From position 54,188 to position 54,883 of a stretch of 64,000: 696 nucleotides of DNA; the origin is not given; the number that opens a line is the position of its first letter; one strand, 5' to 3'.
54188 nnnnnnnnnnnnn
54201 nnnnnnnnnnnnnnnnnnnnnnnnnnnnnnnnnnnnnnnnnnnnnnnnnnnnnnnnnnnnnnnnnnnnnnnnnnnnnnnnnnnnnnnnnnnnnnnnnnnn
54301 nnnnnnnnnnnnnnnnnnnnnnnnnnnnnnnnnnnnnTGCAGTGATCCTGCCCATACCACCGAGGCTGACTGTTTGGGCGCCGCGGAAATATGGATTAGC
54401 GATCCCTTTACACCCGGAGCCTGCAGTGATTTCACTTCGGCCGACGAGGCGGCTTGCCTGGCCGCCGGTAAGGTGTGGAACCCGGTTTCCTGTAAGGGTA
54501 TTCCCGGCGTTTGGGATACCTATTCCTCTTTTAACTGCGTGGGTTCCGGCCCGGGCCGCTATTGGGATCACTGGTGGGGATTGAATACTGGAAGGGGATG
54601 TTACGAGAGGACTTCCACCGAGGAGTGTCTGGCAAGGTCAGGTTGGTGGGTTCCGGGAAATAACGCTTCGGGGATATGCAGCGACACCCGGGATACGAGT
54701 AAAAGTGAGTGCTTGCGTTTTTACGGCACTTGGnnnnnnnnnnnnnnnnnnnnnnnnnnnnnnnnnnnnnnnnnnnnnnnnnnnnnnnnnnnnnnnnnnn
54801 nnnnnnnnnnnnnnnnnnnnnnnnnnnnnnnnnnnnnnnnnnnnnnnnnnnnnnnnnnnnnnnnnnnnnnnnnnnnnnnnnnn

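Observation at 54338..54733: Repeated about 19-aa C-x10-C-x5-6-W module, clustered inside the PilY1 propeller region and scattered elsewhere in the protein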

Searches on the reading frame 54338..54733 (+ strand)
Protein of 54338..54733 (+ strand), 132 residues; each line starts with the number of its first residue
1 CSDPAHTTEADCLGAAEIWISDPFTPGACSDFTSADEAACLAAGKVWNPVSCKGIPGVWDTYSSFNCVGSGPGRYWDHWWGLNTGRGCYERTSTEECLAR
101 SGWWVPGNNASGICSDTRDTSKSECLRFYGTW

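Call 12: search_protein_families(library=pfam, proteins=[window:54338-54733:+], max_evalue=10)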
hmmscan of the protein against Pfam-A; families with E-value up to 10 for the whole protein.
window:54338-54733:+ (132 aa): 1 family
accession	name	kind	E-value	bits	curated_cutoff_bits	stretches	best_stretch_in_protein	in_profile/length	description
PF09215.16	Phage-Gp8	-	0.8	9.1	25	2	23-54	136-167/337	Bacteriophage T4, Gp8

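Call 13: search_protein_families(library=ncbifam, proteins=[window:54338-54733:+], max_evalue=10)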
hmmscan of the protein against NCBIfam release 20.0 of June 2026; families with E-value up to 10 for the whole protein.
window:54338-54733:+ (132 aa): 0 families

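Call 14: search_protein_families(library=phrogs, proteins=[window:54338-54733:+], max_evalue=10)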
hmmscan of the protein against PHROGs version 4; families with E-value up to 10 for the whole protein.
window:54338-54733:+ (132 aa): 1 family
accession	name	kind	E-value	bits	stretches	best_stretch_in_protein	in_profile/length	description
phrog_977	-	tail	3.7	7.5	0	110-132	138-160/333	baseplate wedge subunit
